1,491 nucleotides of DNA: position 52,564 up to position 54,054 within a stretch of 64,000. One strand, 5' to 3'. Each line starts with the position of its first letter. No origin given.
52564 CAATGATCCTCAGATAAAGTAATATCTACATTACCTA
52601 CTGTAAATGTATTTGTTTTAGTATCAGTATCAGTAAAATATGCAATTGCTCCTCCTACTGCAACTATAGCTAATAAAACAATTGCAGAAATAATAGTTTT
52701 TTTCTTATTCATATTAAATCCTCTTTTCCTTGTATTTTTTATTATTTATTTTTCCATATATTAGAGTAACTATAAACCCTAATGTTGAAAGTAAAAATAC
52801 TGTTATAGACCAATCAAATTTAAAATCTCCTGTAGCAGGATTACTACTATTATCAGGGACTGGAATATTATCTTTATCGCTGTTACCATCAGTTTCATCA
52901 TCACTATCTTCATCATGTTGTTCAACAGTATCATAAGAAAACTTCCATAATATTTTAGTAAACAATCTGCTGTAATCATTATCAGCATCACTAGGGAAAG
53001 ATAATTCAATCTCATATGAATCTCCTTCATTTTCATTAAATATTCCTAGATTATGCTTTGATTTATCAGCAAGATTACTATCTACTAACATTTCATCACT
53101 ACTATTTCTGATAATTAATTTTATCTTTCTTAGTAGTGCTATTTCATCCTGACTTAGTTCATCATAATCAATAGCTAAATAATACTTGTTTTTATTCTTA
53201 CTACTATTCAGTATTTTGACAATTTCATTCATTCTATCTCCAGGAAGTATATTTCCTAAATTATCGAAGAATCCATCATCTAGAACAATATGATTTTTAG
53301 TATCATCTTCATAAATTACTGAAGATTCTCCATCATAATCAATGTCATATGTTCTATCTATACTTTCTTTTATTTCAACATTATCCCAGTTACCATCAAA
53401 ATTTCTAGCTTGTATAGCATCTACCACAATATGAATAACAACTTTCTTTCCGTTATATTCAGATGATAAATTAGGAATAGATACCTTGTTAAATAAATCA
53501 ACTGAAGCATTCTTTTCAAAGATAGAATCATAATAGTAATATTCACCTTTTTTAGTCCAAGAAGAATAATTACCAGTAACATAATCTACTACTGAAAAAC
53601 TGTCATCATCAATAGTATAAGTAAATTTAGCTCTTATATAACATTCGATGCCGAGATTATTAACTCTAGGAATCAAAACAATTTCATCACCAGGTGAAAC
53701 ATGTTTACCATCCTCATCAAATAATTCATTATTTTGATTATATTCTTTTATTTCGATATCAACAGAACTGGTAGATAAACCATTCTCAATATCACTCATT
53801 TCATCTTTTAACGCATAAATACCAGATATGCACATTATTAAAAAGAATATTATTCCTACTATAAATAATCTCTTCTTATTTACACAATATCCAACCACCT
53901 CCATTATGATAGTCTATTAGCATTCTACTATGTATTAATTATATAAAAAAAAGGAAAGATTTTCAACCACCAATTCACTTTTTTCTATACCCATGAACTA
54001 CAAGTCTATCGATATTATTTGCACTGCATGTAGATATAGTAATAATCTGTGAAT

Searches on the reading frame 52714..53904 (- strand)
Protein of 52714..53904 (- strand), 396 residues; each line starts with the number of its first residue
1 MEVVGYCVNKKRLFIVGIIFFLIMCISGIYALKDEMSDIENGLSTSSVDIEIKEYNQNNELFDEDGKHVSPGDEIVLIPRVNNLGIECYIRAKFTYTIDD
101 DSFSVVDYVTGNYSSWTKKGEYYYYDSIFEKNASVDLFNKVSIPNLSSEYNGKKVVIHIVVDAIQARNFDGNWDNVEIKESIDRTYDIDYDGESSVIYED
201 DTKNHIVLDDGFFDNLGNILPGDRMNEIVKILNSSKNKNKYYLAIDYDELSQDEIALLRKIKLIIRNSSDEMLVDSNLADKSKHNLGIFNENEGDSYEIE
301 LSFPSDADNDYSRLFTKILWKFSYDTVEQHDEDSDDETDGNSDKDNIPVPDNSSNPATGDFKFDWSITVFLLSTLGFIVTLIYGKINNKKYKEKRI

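Call 65: find_encoding_contigs(protein=window:52714-53904:-, flank=10000, max_places=1)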
Protein window:52714-53904:- (396 aa): 24 contigs read that carry it; 1 place shown.
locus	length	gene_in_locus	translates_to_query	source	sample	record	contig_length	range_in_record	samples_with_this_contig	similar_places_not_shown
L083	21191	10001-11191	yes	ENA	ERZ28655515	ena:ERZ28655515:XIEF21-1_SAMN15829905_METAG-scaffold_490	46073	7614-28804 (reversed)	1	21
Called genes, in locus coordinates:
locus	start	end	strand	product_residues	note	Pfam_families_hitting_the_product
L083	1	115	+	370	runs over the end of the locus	PF01545:Cation_efflux, PF16916:ZT_dimer (weak)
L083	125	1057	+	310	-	PF12682:Flavodoxin_4, PF12724:Flavodoxin_5 (faint), PF18050:Cyclophil_like2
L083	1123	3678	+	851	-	PF00690:Cation_ATPase_N, PF00122:E1-E2_ATPase, PF00702:Hydrolase, PF13246:Cation_ATPase, PF00689:Cation_ATPase_C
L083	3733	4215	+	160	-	PF00583:Acetyltransf_1, PF13673:Acetyltransf_10 (weak), PF13508:Acetyltransf_7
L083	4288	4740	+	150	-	-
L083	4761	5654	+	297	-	PF08902:DUF1848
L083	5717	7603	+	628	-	-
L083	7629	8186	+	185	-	PF01725:Ham1p_like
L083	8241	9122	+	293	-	PF00892:EamA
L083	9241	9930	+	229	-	PF04203:Sortase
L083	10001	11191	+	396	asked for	-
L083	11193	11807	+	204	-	PF12389:Peptidase_M73 (weak)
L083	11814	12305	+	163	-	PF10502:Peptidase_S26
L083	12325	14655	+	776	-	PF09479:Flg_new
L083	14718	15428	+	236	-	PF00005:ABC_tran, PF13304:AAA_21 (weak)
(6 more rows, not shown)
